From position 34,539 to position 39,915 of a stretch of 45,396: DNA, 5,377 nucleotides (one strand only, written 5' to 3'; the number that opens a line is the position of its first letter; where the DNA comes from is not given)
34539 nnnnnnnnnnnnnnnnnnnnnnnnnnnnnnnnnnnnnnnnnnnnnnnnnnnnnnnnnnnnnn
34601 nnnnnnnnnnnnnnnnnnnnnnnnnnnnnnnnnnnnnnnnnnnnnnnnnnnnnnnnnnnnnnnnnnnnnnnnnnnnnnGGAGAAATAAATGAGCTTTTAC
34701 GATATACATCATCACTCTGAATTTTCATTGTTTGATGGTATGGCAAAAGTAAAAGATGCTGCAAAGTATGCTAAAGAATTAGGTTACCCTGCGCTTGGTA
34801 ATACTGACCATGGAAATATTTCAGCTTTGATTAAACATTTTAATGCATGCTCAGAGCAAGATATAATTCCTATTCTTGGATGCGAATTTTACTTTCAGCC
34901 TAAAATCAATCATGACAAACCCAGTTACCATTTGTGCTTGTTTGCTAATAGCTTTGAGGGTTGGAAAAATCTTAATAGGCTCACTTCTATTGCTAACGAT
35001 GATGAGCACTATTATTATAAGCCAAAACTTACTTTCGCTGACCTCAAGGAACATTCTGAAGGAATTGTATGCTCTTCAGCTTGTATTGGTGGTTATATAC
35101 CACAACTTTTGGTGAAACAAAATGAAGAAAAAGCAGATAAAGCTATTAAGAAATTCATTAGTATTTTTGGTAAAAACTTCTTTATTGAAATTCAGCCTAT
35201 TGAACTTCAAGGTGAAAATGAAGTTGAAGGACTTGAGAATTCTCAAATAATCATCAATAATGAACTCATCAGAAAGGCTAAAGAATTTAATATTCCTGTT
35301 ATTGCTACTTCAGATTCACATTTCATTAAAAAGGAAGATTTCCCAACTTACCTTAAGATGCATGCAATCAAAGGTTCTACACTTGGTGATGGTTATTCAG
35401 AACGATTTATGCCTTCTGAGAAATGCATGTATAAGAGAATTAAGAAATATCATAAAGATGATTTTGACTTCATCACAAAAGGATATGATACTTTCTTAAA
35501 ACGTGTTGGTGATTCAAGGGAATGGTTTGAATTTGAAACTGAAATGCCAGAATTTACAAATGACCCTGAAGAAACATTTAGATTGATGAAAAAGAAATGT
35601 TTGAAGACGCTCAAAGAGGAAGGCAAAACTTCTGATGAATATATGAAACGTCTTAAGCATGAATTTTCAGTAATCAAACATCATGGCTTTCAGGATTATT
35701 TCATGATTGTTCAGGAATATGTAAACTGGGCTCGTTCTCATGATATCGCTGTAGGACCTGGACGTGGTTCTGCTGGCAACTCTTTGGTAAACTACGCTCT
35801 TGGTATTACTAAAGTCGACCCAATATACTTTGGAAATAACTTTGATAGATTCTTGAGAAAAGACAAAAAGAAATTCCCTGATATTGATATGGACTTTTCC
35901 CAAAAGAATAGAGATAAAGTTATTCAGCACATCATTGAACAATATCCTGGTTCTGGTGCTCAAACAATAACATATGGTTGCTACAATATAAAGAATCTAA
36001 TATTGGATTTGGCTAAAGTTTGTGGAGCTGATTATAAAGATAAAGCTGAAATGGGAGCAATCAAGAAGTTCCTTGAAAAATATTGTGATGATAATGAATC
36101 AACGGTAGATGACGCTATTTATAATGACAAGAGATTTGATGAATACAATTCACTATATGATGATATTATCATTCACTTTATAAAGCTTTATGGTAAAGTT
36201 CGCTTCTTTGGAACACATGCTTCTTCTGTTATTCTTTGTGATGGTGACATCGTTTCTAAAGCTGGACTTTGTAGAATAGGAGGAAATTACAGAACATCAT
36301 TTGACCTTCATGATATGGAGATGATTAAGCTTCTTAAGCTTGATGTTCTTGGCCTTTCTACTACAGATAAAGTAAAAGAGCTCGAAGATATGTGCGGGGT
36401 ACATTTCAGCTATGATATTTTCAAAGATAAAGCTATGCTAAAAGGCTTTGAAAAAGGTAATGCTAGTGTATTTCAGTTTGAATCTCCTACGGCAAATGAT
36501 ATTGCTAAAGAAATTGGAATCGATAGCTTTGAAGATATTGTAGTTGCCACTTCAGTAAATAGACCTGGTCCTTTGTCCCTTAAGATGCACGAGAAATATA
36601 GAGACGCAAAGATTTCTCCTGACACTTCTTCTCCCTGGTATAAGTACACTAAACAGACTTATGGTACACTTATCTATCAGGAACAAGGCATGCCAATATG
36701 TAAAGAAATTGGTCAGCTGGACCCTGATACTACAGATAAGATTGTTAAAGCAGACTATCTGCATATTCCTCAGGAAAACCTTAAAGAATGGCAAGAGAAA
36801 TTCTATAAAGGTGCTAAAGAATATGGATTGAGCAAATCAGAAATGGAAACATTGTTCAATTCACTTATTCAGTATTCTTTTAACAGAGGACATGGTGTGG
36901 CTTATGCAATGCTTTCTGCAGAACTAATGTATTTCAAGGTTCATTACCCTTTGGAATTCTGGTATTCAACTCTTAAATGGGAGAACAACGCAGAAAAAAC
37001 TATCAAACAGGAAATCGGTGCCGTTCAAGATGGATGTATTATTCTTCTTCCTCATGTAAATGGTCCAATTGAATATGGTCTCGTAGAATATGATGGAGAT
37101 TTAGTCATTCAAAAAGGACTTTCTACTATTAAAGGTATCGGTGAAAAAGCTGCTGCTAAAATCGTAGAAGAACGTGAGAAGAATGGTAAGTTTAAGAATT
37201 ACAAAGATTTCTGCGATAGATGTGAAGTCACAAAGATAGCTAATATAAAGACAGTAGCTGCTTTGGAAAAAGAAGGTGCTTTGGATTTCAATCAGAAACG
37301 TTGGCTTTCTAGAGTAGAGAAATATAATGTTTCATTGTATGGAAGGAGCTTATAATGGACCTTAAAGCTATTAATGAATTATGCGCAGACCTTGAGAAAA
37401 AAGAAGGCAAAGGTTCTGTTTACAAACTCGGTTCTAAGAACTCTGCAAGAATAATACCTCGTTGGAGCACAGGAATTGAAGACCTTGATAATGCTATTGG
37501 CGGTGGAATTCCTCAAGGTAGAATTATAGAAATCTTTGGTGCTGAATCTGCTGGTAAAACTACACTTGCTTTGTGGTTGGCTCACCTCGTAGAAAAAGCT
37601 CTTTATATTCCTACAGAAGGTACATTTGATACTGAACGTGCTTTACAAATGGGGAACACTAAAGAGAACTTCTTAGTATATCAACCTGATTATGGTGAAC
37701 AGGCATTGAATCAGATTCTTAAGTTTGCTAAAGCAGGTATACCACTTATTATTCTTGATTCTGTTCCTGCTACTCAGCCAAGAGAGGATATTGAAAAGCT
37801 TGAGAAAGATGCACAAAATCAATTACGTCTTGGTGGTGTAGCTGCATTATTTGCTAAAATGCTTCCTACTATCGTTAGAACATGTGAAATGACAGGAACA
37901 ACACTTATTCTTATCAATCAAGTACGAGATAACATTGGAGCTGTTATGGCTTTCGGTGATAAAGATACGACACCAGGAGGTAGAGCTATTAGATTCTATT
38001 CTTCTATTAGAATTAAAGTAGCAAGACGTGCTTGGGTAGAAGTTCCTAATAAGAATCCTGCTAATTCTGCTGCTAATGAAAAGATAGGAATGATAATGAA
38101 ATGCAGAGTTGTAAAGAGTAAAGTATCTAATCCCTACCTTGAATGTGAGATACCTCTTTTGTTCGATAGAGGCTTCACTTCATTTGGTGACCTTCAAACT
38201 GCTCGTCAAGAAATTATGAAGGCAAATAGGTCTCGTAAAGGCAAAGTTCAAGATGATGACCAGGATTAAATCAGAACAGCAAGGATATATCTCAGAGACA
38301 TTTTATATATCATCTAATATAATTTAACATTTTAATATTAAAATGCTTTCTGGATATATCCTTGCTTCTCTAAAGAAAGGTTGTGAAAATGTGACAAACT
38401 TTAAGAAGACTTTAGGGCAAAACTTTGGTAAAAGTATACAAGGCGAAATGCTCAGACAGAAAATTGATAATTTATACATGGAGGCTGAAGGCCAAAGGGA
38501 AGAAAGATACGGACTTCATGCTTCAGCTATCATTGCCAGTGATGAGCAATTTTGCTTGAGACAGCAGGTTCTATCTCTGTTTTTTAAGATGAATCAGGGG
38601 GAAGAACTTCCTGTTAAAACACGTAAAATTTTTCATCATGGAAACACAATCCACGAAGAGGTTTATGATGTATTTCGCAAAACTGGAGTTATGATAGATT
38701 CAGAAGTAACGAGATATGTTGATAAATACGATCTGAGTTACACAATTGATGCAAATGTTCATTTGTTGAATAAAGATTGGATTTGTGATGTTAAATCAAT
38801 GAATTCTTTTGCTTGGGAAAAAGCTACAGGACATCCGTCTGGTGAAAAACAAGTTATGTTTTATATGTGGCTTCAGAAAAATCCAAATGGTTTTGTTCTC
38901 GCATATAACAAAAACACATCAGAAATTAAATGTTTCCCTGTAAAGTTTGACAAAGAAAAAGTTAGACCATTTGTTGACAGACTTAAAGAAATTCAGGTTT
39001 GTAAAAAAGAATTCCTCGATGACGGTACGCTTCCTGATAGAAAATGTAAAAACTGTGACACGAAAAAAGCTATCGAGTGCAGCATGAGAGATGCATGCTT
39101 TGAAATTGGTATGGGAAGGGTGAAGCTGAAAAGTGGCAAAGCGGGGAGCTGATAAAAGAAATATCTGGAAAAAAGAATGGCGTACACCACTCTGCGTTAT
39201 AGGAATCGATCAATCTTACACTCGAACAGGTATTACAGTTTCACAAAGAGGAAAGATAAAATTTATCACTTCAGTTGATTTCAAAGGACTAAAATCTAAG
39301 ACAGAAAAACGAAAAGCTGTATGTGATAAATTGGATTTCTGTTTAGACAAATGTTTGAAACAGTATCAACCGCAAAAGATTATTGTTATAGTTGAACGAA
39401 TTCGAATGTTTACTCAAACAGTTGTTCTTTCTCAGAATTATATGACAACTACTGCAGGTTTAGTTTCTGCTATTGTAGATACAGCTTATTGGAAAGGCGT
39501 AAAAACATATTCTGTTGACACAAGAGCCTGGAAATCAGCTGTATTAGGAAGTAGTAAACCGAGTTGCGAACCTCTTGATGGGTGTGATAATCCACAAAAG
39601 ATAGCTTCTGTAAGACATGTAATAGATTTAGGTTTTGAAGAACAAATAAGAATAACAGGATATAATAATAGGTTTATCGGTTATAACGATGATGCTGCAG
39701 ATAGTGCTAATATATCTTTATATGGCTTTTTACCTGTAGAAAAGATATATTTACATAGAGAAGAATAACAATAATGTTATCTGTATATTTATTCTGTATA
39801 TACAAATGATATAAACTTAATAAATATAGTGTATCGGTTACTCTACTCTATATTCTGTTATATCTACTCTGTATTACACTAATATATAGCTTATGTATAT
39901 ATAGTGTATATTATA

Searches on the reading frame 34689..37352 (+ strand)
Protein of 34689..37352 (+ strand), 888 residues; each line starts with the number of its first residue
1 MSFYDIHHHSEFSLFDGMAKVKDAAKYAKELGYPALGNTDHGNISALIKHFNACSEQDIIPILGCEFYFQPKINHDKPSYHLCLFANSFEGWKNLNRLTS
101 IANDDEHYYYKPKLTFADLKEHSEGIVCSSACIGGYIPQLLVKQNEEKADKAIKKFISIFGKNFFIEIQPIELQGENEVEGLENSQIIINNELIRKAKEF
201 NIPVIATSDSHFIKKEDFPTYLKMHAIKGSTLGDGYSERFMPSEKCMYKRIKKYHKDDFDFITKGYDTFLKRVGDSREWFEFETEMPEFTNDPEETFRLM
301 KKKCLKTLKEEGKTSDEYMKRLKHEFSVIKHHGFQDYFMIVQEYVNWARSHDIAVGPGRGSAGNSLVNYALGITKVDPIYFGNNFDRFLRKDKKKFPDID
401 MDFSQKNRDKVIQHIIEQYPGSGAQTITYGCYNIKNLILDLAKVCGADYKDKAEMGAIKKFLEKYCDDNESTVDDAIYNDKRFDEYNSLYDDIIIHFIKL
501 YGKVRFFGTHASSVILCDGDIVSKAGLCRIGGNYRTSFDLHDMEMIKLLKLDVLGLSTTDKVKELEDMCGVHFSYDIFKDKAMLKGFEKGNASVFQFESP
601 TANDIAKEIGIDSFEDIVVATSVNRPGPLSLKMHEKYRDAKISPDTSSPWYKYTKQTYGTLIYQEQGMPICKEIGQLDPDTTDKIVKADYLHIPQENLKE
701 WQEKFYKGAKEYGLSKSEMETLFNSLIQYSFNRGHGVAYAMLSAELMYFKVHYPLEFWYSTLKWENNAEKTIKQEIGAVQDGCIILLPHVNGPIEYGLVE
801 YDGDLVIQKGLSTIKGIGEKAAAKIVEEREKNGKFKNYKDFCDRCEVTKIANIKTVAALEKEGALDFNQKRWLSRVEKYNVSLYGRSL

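Call 46: search_protein_families(library=pfam, proteins=[window:34689-37352:+], max_evalue=0.001)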
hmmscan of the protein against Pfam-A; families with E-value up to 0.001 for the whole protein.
window:34689-37352:+ (888 aa): 7 families
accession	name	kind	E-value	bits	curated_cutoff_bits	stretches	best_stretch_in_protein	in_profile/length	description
PF07733.18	DNA_pol3_alpha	-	2.5e-60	204.7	23.9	1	301-555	4-260/260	Bacterial DNA polymerase III alpha NTPase domain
PF02811.25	PHP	-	1.7e-41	142.7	26.4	1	5-169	1-162/164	PHP domain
PF17657.6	DNA_pol3_finger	-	7e-20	71.4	22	1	578-711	27-164/166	Bacterial DNA polymerase III alpha subunit finger domain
PF14579.12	HHH_6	-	2.5e-14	53.7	25.6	1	786-867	5-82/90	Helix-hairpin-helix motif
PF12836.13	HHH_3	-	1.2e-06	29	27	1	811-841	16-46/65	Helix-hairpin-helix motif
PF13263.12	PHP_C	-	0.0003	20.7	21.3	0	192-213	6-27/56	PHP-associated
PF04919.18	DUF655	-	0.00094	19.6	22.2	0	811-851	118-158/181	Protein of unknown function (DUF655)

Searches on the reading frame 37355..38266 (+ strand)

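Call 46: search_protein_families(library=pfam, proteins=[window:37355-38266:+], max_evalue=0.001)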
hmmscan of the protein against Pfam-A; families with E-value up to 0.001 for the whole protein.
window:37355-38266:+ (304 aa): 3 families
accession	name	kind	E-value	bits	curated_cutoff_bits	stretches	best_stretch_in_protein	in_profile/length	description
PF00154.27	RecA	-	2.7e-54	184.8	27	1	4-274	1-261/262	recA bacterial DNA recombination protein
PF08423.17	Rad51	-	8.8e-11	42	22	1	37-222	8-209/244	Rad51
PF06745.19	ATPase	-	7.2e-08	32.5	26.6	1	38-73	2-37/231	KaiC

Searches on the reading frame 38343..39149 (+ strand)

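Call 46: search_protein_families(library=pfam, proteins=[window:38343-39149:+], max_evalue=0.001)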
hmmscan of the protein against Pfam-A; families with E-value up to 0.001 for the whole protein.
window:38343-39149:+ (269 aa): 0 families

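Call 61: search_protein_families(library=phrogs, proteins=[window:38343-39149:+], max_evalue=0.001)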
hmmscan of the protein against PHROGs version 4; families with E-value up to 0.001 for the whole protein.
window:38343-39149:+ (269 aa): 3 families
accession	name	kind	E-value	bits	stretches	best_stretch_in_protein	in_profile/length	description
phrog_1706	-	DNA, RNA and nucleotide metabolism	1.8e-19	71.3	1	24-253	20-243/293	CRISPR/Cas system associated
phrog_1990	-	DNA, RNA and nucleotide metabolism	5.4e-15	56.5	1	37-257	17-240/290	Cas4-domain exonuclease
phrog_2506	-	DNA, RNA and nucleotide metabolism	4.8e-08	33.5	1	52-254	89-335/342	exonuclease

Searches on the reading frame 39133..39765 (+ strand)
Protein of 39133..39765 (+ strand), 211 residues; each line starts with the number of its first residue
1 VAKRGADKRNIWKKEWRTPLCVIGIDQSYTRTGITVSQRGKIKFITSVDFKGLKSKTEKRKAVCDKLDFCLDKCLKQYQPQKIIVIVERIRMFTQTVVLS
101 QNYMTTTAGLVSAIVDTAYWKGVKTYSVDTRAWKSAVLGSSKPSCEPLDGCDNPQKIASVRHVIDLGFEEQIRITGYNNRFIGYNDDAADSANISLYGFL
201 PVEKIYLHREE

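Call 61: search_protein_families(library=phrogs, proteins=[window:39133-39765:+], max_evalue=0.001)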
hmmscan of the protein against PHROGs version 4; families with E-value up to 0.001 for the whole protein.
window:39133-39765:+ (211 aa): 1 family
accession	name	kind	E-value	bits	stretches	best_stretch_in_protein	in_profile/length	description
phrog_159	-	DNA, RNA and nucleotide metabolism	5.7e-07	29.8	1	22-155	90-210/330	RuvC-like Holliday junction resolvase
